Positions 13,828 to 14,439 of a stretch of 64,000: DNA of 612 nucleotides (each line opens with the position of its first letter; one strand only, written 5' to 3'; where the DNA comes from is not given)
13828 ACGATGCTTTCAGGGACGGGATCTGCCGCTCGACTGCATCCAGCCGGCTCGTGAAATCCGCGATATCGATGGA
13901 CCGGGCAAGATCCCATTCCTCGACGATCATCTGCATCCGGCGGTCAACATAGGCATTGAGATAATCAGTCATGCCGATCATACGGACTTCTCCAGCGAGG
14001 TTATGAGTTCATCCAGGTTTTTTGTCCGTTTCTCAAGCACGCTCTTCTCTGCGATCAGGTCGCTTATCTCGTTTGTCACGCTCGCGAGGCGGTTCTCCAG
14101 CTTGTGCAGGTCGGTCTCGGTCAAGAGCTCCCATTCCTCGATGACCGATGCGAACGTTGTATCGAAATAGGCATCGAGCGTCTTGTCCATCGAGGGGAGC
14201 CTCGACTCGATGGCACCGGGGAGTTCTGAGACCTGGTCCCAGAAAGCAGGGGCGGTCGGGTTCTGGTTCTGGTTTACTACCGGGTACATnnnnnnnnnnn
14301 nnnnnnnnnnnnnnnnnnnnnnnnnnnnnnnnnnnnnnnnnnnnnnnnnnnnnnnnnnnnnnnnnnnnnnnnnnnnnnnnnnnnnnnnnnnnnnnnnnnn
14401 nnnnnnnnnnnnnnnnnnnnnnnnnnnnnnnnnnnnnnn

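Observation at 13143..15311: Tightly chained six-gene operon of coiled-coil, single-pass membrane and zinc-ribbon proteins with no recognisable enzyme (top candidate for an undescribed system)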

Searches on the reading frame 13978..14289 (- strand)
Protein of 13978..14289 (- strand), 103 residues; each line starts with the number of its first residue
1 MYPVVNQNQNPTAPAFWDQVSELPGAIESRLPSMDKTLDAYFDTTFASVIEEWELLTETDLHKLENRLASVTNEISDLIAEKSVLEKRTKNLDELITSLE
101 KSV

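Call 3: search_protein_families(library=pfam, proteins=[window:13978-14289:-], max_evalue=1)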
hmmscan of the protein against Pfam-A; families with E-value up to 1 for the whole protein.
window:13978-14289:- (103 aa): 9 families
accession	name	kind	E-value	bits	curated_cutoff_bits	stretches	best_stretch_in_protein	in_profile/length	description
PF05597.16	Phasin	-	0.0057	17.2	28.8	1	18-78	64-124/126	Poly(hydroxyalcanoate) granule associated protein (phasin)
PF17675.6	APG6_N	-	0.0084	17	45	1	30-101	17-88/132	Apg6 coiled-coil region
PF04513.17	Baculo_PEP_C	-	0.022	15.3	38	1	59-102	38-82/140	Baculovirus polyhedron envelope protein, PEP, C terminus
PF25443.1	ANG-1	-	0.023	15.3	28.5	1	61-94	9-42/105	ANG-1-like domain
PF08614.16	ATG16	-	0.028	15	33.7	1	57-102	107-152/200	Autophagy protein 16 (ATG16)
PF10046.14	BLOC1_2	-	0.067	14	33.4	1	60-102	52-94/96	Biogenesis of lysosome-related organelles complex-1 subunit 2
PF10779.14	XhlA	-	0.12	13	34.7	1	59-102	4-47/67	Haemolysin XhlA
PF12841.12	YvrJ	-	0.14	12.2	29.5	1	61-79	16-34/36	YvrJ protein family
PF23991.1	DUF7310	-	0.17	12.9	40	1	29-100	3-71/83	Coiled-coil region of unknown function (DUF7310)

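Call 4: search_protein_families(library=ncbifam, proteins=[window:13978-14289:-], max_evalue=1)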
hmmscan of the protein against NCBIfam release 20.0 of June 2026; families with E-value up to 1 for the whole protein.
window:13978-14289:- (103 aa): 4 families
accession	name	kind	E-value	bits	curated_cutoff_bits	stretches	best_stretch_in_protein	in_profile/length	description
TIGR04527.1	mycoplas_twoTM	subfamily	0.018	14.8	125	1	27-101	49-125/248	MG_279/MG_280 family protein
NF004430.0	PRK05771.2-4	equivalog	0.038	12.6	670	1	41-100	69-128/646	V-type ATP synthase subunit I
NF047408.1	SA0632_fam_LP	equivalog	0.054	13.2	70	1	62-103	25-66/68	SA0632 family lipoprotein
NF048001.1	GTP_morpho_1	equivalog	0.16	11.7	50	0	38-76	4-41/70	GTA head formation protein, RCAP_rcc01685 family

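Call 24: find_homologous_proteins(query=A3, max_evalue=0.01)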
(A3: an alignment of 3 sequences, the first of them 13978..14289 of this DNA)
Query A3 (3 sequences) (103 aa, profile of the alignment): 449 proteins with E <= 0.01 among 878 candidates; the best 120 are listed.
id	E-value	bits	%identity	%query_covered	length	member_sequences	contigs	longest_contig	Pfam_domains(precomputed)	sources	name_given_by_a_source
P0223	2.6e-36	142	38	39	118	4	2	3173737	-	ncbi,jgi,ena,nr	jgi:predicted Holliday junction resolvase-like endonuclease|nr:hypothetical protein [uncultured Meth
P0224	3.6e-34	135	99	100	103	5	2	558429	-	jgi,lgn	jgi:hypothetical protein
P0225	7.1e-34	134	96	100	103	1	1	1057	-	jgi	jgi:hypothetical protein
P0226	1.0e-33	133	40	34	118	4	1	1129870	-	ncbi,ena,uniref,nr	ncbi:hypothetical protein [uncultured Methanoregula sp.]|uniref:hypothetical protein n=1 Tax=uncultu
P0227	5.4e-33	131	36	38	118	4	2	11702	-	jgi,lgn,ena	-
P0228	3.0e-32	128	38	38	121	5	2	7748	-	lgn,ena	-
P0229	6.2e-30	121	90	100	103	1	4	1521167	-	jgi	jgi:hypothetical protein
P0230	9.3e-30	120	40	34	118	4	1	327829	-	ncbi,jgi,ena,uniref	ncbi:hypothetical protein [Methanoregula sp.]|uniref:hypothetical protein n=1 Tax=Methanoregula sp. 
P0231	9.7e-30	120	52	82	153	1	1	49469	-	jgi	-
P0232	1.1e-27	114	87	100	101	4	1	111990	-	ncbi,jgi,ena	ncbi:MAG: hypothetical protein WC586_10580 [Methanoregula sp.]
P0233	1.5e-27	113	42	23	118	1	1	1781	-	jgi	jgi:hypothetical protein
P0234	2.8e-27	113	40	24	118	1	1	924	-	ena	-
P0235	4.1e-27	112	40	24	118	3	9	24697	-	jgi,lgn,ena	jgi:predicted Holliday junction resolvase-like endonuclease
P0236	5.4e-27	112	27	64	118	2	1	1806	-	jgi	-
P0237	5.8e-27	112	83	100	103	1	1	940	-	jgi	jgi:hypothetical protein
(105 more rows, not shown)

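Call 34: search_protein_families(library=pfam, alignment_id=A6, max_evalue=0.01)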
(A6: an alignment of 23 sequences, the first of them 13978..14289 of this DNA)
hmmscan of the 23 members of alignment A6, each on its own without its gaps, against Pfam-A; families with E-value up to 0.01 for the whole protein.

A. member 1, window:13978-14289:- (103 aa): 2 families
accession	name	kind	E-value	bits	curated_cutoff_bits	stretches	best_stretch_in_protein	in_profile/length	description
PF05597.16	Phasin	-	0.0057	17.2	28.8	0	18-78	64-124/126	Poly(hydroxyalcanoate) granule associated protein (phasin)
PF17675.6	APG6_N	-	0.0084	17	45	1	30-101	17-88/132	Apg6 coiled-coil region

B. families by the number of members that match (of 23 scanned): 13 families
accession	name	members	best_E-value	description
PF05597.16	Phasin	12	8e-05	Poly(hydroxyalcanoate) granule associated protein (phasin)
PF10779.14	XhlA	7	0.00014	Haemolysin XhlA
PF05377.16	FlaC_arch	2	0.0014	Flagella accessory protein C (FlaC)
PF16526.10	CLZ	1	0.0013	C-terminal leucine zipper domain of cyclic nucleotide-gated channels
PF00992.25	Troponin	1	0.0013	Troponin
PF04977.20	DivIC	1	0.0041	Septum formation initiator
PF08946.15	Osmo_CC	1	0.0044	Osmosensory transporter coiled coil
PF04513.17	Baculo_PEP_C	1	0.0052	Baculovirus polyhedron envelope protein, PEP, C terminus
PF02090.21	SPAM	1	0.0061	Salmonella surface presentation of antigen gene type M protein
PF24423.1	OVT1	1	0.0064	Major antigen, helical domain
PF10046.14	BLOC1_2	1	0.0066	Biogenesis of lysosome-related organelles complex-1 subunit 2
PF12841.12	YvrJ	1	0.0074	YvrJ protein family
PF17675.6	APG6_N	1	0.0084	Apg6 coiled-coil region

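Call 50: search_protein_families(library=phrogs, proteins=[window:13978-14289:-], max_evalue=0.01)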
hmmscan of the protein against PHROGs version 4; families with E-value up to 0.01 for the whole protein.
window:13978-14289:- (103 aa): 0 families

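Call 51: search_protein_families(library=padloc, proteins=[window:13978-14289:-], max_evalue=0.01)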
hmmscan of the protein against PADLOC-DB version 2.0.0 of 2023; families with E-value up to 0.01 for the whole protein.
window:13978-14289:- (103 aa): 3 families
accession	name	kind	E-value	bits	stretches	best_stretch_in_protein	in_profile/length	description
PDLC02753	PbeC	-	0.00031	17.2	1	11-102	382-468/648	PbeC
PDLC00453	JetA1|JetA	-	0.0012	15.6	1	16-91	241-316/504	DUF5716 domain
PDLC03859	LmuB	-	0.0036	14.5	1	41-101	419-477/611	-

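Call 53: search_protein_representatives(alignment_id=A8)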
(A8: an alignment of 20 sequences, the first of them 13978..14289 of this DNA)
Query: 20 sequences, 112 profile positions. Proteins with E-value up to 0.001 (for the whole library): 203; up to 1e-10: 54; up to 1e-30: 1. The best 150 are listed.
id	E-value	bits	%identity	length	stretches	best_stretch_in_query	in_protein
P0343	3.5e-33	130.1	-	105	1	2-104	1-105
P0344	5.1e-25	103.9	-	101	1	2-103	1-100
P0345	1.1e-19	86.7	-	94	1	2-71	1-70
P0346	2.1e-19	85.8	-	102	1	9-103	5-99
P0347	4.9e-19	84.6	-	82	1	35-112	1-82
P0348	8.2e-19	83.9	-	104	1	13-101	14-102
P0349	1.1e-18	83.4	-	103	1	14-101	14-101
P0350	2.2e-18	82.5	-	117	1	2-110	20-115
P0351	7.4e-18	80.8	-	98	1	9-101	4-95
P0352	9.3e-18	80.5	-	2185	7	58-108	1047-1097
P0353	1.2e-17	80.1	-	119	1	3-109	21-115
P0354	1.5e-17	79.8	-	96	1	4-101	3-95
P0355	2.2e-17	79.2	-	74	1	32-102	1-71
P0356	2.3e-17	79.2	-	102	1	2-105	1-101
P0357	9.2e-17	77.3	-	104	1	14-101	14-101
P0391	2.1e-11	60.0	-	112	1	32-103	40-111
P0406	1.7e-09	53.8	-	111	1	28-102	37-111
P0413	3.1e-09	53.0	-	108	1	35-99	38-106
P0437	1.3e-06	44.6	-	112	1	37-102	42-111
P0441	2.6e-06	43.6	-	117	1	35-107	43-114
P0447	7.0e-06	42.2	-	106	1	35-105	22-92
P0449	8.4e-06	42.0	-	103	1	35-102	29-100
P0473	4.0e-05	39.8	-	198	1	30-101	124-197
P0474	4.4e-05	39.6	-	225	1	34-101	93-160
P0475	4.5e-05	39.6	-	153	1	34-102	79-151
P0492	1.3e-04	38.1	-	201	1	30-102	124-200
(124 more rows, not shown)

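Call 55: search_protein_families(library=pfam, proteins=[P0391, P0413, P0437, P0441, P0447, P0449, P0473, P0474, P0475, P0492], max_evalue=0.01)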
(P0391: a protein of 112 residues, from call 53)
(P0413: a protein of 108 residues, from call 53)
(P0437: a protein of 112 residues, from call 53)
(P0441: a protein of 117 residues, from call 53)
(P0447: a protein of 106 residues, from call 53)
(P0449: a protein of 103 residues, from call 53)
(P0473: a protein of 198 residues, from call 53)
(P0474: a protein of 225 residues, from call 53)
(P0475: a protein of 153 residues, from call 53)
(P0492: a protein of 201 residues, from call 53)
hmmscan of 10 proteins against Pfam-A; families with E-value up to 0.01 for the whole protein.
P0391 (112 aa): 0 families

P0413 (108 aa): 0 families

P0437 (112 aa): 3 families
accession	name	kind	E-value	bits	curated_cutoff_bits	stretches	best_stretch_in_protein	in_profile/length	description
PF12669.12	FeoB_associated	-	0.00071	20.2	27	1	16-40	3-27/44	FeoB-associated Cys-rich membrane protein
PF13851.11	GAS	-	0.0084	16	32.3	1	64-111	28-75/200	Growth-arrest specific micro-tubule binding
PF15397.11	DUF4618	-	0.0097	15.8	34.9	0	51-109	49-107/258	Domain of unknown function (DUF4618)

P0441 (117 aa): 2 families
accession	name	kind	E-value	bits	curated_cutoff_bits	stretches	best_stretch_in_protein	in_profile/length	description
PF23991.1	DUF7310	-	0.00045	21.1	40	1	69-111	38-80/83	Coiled-coil region of unknown function (DUF7310)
PF00261.25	Tropomyosin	-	0.0088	15.9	38.6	0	66-114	11-59/242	Tropomyosin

P0447 (106 aa): 2 families
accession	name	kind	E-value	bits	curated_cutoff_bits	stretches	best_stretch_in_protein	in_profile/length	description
PF14130.12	Cap4_nuclease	-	0.0045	17.7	26.2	1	7-68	66-125/200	Cap4, dsDNA endonuclease domain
PF23991.1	DUF7310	-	0.0069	17.3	40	1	15-91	6-81/83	Coiled-coil region of unknown function (DUF7310)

P0449 (103 aa): 1 family
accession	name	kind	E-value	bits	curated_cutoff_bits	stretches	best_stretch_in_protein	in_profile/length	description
PF05597.16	Phasin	-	0.00053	20.5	28.8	1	4-74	55-125/126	Poly(hydroxyalcanoate) granule associated protein (phasin)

P0473 (198 aa): 1 family
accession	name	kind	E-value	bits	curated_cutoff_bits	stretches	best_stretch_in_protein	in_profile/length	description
PF23636.1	DUF7144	-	0.0098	16.5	27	0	11-112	4-108/115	Domain of unknown function (DUF7144)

P0474 (225 aa): 0 families

P0475 (153 aa): 0 families

P0492 (201 aa): 1 family
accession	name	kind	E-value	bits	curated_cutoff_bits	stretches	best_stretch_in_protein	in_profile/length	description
PF05597.16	Phasin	-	1.8e-06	28.5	28.8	1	104-174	55-125/126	Poly(hydroxyalcanoate) granule associated protein (phasin)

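Call 56: list_cluster_members(proteins=[P0391, P0406, P0413, P0437, P0441, P0447, P0449, P0473, P0475, P0492])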
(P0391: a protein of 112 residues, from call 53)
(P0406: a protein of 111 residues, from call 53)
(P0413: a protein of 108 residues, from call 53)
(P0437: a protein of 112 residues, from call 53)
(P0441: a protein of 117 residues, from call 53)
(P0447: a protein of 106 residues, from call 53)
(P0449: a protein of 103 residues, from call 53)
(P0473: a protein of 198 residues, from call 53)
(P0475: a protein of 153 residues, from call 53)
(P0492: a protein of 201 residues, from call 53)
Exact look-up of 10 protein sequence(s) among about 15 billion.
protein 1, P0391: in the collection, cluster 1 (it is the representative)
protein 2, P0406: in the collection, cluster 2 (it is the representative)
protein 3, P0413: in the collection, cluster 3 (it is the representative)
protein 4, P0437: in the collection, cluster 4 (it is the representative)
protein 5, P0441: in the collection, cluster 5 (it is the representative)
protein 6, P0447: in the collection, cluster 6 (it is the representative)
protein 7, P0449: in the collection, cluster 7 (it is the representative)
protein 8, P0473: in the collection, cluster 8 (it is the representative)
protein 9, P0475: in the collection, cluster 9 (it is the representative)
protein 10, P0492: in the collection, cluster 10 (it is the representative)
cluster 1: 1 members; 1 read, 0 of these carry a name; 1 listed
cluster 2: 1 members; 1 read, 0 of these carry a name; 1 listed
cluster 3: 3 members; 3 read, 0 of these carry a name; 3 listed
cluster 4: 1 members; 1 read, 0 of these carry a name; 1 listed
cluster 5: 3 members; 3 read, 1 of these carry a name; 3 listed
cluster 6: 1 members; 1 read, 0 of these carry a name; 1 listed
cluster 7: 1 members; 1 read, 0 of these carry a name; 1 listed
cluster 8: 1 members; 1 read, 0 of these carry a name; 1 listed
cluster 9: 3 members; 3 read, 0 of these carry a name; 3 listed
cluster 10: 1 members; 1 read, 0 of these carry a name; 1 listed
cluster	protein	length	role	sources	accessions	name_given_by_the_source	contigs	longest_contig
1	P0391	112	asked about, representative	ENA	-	-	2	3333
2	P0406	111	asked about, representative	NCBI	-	-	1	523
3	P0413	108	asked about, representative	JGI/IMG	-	-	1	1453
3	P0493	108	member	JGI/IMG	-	-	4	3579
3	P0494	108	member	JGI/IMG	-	-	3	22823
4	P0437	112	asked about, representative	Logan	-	-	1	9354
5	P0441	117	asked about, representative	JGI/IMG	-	hypothetical protein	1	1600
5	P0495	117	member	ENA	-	-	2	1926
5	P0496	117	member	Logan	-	-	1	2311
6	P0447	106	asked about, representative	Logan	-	-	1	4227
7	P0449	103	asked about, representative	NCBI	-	-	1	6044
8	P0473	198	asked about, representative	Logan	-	-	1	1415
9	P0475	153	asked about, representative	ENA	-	-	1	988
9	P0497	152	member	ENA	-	-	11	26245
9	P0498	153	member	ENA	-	-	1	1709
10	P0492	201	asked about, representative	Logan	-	-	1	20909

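Call 60: find_related_loci(query=A10, collection=metagenome_contigs, flank=8000)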
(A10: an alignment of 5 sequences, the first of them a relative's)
Query A10 (112 aa) in metagenome_contigs; peptide patterns used: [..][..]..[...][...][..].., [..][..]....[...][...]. (x = any residue, [..] = any of these).
155 stretches matched a pattern; 10 encode a relative of the query (tblastn E <= 1e-3); 10 distinct loci.
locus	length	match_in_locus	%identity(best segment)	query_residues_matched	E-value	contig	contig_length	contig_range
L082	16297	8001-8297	39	13-110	6e-23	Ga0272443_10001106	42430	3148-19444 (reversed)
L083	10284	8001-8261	44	23-110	6e-23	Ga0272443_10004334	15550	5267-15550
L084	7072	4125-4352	49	37-112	7e-22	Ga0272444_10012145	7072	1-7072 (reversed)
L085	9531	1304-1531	49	37-112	7e-22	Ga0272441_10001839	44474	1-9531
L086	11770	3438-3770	37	9-110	5e-20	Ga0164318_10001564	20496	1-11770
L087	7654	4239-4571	37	9-110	5e-20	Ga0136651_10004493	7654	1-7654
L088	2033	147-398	40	29-112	2e-19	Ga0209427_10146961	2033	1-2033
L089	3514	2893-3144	40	29-112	2e-19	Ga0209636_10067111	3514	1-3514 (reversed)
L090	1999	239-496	38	28-112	1e-17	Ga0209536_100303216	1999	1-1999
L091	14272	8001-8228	49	37-112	7e-22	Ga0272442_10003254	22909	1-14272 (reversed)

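Call 66: search_protein_families(library=pfam, proteins=[L082:7325-7687:+, L082:7691-7960:+, L082:7950-8303:+, L082:8313-8663:+, L082:8679-9170:+, L088:1475-1906:+, L089:2121-2462:+, L083:2492-5029:+], max_evalue=0.01)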
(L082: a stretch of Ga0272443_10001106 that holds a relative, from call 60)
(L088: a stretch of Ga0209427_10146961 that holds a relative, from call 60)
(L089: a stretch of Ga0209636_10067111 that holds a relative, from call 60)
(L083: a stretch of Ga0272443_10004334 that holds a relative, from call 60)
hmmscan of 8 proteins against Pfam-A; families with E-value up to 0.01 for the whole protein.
L082:7325-7687:+ (121 aa): 1 family
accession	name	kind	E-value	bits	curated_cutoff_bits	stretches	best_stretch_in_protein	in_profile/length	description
PF02359.24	CDC48_N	-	1.4e-05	25.6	35.1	0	59-93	6-39/85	Cell division protein 48 (CDC48), N-terminal domain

L082:7691-7960:+ (90 aa): 1 family
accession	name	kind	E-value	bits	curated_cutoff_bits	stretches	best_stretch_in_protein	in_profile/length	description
PF17117.11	DUF5104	-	0.0007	20.5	27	1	22-90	6-74/107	Domain of unknown function (DUF5104)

L082:7950-8303:+ (118 aa): 3 families
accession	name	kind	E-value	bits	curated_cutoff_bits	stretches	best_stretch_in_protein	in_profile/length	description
PF01519.22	DUF16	-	0.0002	22.2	40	1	55-116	7-68/104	Protein of unknown function DUF16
PF13334.11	DUF4094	-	0.0033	18.3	24.5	1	22-106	5-85/90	Domain of unknown function (DUF4094)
PF15397.11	DUF4618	-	0.0042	17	34.9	1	56-116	48-108/258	Domain of unknown function (DUF4618)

L082:8313-8663:+ (117 aa): 1 family
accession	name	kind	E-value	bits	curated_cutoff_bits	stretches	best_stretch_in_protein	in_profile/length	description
PF06419.17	COG6_N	-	0.0078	16.8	27.4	0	38-115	10-86/114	Conserved oligomeric complex COG6, N-terminal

L082:8679-9170:+ (164 aa): 1 family
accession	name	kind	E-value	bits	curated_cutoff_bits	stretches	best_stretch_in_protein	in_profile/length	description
PF05239.21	PRC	-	2.9e-10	40.4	21.2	2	9-69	12-73/78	PRC-barrel domain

L088:1475-1906:+ (144 aa): 1 family
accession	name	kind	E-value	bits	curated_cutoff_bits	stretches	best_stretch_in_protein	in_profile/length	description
PF02021.23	UPF0102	-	0.006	17.4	23.6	0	22-59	33-66/80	Uncharacterised protein family UPF0102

L089:2121-2462:+ (114 aa): 1 family
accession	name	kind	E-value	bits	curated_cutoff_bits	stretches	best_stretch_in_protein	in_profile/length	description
PF02359.24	CDC48_N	-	1.6e-05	25.4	35.1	1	20-87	13-81/85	Cell division protein 48 (CDC48), N-terminal domain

L083:2492-5029:+ (846 aa): 3 families
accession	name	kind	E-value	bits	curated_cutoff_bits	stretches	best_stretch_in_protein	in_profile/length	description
PF13240.11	Zn_Ribbon_1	-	9.2e-06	25.7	25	1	5-25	2-22/23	zinc-ribbon domain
PF13428.12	TPR_14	-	0.00051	20.9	23.5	0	229-262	6-39/44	Tetratricopeptide repeat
PF22703.2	Cdc6_lid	-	0.0035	17.6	27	0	235-257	31-53/68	Cdc6 AAA+ ATPase-type lid domain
